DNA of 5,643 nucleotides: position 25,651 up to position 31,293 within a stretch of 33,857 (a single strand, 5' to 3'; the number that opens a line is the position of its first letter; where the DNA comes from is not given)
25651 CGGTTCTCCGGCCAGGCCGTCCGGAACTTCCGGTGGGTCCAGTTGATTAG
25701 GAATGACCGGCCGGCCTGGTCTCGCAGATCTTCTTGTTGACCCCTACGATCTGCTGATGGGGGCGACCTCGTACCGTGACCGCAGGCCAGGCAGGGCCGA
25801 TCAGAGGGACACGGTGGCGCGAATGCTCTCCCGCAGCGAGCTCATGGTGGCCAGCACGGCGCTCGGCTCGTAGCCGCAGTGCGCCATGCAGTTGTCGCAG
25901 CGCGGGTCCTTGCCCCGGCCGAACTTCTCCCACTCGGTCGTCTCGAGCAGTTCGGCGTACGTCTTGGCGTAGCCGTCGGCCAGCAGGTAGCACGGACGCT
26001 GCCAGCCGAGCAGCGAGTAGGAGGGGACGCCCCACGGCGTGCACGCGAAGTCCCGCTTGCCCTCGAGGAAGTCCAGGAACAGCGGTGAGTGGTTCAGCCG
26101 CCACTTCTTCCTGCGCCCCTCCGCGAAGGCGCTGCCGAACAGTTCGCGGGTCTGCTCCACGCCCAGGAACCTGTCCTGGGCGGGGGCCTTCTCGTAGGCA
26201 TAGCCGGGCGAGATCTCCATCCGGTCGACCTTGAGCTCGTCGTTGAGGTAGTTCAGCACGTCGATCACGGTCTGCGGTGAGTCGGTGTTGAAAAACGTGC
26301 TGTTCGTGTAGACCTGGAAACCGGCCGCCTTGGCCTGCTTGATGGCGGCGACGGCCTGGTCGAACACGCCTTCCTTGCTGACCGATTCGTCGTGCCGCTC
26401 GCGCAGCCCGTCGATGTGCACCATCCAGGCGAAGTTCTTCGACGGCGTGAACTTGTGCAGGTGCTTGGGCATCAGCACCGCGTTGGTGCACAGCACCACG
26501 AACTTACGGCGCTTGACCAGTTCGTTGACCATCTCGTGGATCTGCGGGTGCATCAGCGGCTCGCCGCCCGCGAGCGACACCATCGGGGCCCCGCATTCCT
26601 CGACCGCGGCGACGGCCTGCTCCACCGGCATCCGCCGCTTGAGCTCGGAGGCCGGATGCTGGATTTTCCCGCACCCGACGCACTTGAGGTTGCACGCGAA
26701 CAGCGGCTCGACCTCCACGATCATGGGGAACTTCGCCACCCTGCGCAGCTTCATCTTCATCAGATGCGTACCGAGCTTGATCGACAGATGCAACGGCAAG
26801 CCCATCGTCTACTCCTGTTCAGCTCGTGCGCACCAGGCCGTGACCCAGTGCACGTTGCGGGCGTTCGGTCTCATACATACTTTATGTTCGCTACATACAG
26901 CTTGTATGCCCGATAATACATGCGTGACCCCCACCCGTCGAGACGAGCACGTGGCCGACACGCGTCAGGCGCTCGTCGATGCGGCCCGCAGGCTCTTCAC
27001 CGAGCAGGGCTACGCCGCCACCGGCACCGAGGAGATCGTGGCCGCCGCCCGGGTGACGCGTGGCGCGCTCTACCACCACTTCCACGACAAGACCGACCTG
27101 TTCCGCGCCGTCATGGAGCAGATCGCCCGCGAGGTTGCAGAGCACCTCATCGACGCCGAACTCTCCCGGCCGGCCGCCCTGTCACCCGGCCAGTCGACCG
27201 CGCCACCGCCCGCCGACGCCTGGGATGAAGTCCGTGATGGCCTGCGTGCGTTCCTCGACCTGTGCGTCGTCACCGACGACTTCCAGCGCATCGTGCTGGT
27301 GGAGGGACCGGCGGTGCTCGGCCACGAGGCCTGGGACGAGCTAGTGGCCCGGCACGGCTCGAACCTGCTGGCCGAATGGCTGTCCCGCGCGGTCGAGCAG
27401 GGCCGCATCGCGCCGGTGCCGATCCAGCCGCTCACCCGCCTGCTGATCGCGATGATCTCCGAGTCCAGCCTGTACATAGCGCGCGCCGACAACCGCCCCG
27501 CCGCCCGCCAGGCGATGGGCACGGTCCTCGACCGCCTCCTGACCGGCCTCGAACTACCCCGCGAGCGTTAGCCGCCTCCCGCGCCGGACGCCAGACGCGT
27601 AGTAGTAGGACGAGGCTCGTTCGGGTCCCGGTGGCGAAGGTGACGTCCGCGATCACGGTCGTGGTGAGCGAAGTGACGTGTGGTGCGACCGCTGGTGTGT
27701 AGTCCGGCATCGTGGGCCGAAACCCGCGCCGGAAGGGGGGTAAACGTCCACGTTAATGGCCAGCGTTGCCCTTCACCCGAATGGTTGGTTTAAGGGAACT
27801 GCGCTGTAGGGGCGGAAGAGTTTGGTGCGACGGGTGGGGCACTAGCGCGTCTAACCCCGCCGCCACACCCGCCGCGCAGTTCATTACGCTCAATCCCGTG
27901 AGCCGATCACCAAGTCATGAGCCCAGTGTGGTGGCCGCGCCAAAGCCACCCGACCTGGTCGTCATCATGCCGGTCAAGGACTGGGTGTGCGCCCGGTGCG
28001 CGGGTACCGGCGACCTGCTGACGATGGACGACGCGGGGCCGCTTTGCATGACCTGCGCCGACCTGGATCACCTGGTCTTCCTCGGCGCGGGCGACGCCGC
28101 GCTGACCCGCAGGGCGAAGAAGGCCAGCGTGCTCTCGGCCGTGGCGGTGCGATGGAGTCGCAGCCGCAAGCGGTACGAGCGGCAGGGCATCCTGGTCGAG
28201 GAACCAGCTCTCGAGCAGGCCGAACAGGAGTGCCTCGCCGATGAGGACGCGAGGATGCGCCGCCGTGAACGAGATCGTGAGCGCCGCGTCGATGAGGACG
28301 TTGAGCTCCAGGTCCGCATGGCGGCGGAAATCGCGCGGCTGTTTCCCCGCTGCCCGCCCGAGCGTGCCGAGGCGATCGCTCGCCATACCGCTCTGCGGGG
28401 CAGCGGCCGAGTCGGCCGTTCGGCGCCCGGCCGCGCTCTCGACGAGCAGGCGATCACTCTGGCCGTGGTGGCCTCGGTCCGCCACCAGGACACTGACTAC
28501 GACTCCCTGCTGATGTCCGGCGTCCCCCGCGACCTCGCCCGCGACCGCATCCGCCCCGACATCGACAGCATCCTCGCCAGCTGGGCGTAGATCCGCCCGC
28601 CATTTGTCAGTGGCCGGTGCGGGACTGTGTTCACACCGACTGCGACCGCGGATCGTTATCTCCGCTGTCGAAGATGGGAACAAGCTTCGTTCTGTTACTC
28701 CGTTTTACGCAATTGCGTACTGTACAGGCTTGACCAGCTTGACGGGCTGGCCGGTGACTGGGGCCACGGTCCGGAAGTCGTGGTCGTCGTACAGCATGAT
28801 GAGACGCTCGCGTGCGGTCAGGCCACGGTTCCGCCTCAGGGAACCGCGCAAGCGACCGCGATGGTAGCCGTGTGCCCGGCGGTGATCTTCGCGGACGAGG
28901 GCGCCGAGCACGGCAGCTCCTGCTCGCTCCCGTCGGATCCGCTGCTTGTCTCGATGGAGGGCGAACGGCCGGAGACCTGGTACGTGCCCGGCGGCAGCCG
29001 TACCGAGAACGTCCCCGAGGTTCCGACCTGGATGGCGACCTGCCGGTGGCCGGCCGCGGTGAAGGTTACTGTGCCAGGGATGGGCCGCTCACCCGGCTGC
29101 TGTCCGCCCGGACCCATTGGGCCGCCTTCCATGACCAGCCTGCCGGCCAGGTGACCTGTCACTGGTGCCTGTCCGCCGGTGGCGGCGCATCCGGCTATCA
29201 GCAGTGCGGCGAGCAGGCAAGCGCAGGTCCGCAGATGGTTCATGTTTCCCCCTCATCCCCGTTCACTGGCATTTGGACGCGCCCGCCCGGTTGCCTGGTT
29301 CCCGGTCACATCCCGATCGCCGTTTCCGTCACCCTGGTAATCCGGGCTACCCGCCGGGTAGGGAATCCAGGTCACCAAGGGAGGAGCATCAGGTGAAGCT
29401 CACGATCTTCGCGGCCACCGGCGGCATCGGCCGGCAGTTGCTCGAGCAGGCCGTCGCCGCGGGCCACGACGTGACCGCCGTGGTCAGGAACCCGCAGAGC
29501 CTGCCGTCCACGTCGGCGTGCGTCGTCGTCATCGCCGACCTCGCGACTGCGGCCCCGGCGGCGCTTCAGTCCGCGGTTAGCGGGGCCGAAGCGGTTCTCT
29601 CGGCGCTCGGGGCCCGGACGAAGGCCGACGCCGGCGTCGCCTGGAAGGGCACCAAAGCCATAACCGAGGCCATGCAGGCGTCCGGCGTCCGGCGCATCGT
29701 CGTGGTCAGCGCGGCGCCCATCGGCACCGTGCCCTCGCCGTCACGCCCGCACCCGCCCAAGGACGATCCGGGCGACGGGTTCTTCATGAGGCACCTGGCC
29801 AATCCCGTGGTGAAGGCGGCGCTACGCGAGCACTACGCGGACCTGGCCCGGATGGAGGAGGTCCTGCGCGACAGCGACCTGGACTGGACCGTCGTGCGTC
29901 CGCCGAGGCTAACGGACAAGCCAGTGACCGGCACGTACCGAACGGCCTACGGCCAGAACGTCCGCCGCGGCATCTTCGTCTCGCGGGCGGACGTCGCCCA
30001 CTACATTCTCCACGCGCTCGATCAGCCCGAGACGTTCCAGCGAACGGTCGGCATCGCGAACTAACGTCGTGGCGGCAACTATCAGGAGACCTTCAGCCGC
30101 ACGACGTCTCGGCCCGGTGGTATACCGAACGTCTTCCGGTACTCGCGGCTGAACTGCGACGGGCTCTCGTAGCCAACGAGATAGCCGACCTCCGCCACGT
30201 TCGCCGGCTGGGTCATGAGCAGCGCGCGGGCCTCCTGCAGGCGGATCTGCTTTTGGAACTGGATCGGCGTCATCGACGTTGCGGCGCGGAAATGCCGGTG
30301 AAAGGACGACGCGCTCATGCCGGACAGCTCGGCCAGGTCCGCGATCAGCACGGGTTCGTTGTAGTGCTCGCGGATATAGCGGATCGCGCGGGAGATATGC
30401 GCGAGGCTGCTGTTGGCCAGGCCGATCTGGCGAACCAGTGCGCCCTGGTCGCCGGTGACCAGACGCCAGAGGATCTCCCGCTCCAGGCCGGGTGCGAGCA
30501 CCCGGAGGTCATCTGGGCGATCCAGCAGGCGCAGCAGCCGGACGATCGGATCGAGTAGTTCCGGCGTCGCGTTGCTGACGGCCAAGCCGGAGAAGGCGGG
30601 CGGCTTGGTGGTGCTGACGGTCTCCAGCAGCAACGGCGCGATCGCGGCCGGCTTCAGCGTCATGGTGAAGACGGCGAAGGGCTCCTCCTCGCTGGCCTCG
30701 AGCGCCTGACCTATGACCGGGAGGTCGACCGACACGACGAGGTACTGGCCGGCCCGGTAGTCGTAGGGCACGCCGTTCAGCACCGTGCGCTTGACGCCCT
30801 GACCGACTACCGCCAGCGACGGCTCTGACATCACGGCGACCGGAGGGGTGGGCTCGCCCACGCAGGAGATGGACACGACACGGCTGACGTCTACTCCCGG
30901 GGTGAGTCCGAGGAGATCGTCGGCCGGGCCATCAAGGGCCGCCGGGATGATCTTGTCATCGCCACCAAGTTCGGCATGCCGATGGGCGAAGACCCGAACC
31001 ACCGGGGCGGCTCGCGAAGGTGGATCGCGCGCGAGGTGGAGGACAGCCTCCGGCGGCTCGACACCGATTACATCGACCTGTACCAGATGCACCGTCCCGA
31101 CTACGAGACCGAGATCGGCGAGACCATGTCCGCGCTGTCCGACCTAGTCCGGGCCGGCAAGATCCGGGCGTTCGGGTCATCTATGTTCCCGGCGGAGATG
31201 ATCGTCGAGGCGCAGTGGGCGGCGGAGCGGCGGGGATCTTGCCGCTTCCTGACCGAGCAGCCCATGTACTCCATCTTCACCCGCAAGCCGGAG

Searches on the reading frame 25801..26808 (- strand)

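Call 70: search_protein_families(library=pfam, proteins=[window:25801-26808:-], max_evalue=0.0001)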
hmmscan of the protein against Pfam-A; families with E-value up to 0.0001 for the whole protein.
window:25801-26808:- (335 aa): 2 families
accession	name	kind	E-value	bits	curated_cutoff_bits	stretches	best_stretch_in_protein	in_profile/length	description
PF11946.13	DUF3463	-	2.3e-56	189.7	31.3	1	197-329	1-132/134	Domain of unknown function (DUF3463)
PF04055.27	Radical_SAM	-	2.9e-20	73.6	29.5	1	36-188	4-166/166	Radical SAM superfamily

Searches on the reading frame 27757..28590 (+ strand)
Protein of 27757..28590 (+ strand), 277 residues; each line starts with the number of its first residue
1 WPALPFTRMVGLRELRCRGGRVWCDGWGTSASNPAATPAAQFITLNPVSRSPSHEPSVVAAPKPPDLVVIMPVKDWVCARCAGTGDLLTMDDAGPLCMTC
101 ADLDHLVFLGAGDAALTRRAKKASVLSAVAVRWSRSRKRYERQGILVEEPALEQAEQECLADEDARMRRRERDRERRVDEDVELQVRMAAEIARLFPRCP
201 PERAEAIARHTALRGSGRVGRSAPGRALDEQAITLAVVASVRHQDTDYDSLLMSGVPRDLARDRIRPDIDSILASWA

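Call 70: search_protein_families(library=pfam, proteins=[window:27757-28590:+], max_evalue=0.0001)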
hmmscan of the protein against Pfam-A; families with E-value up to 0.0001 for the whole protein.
window:27757-28590:+ (277 aa): 1 family
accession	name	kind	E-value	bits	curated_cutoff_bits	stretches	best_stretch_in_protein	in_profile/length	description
PF10056.14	DUF2293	-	1.3e-26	93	25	1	192-276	2-84/85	Uncharacterized conserved protein (DUF2293)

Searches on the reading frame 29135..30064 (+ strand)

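Call 70: search_protein_families(library=pfam, proteins=[window:29135-30064:+], max_evalue=0.0001)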
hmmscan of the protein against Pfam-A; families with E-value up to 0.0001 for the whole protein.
window:29135-30064:+ (309 aa): 3 families
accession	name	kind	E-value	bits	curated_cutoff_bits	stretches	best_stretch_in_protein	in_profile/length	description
PF13460.12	NAD_binding_10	-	1.6e-44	152.4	27.2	1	94-298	2-184/184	NAD(P)H-binding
PF05368.20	NmrA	-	6.7e-12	46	27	1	88-195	4-109/298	NmrA-like family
PF01370.27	Epimerase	-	2.4e-05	24.3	20.9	1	94-196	6-119/240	NAD dependent epimerase/dehydratase family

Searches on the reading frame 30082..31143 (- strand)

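Call 70: search_protein_families(library=pfam, proteins=[window:30082-31143:-], max_evalue=0.0001)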
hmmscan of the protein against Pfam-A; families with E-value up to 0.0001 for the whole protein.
window:30082-31143:- (353 aa): 3 families
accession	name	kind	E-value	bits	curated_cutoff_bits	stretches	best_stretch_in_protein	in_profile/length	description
PF06719.19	AraC_N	-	1.3e-44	151.8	24.2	1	90-235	5-149/150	AraC-type transcriptional regulator N-terminus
PF12833.13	HTH_18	-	2.3e-21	76.3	33.6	1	270-344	1-75/80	Helix-turn-helix domain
PF00165.29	HTH_AraC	-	1.8e-17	63.4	26.6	2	257-297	1-41/42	Bacterial regulatory helix-turn-helix proteins, AraC family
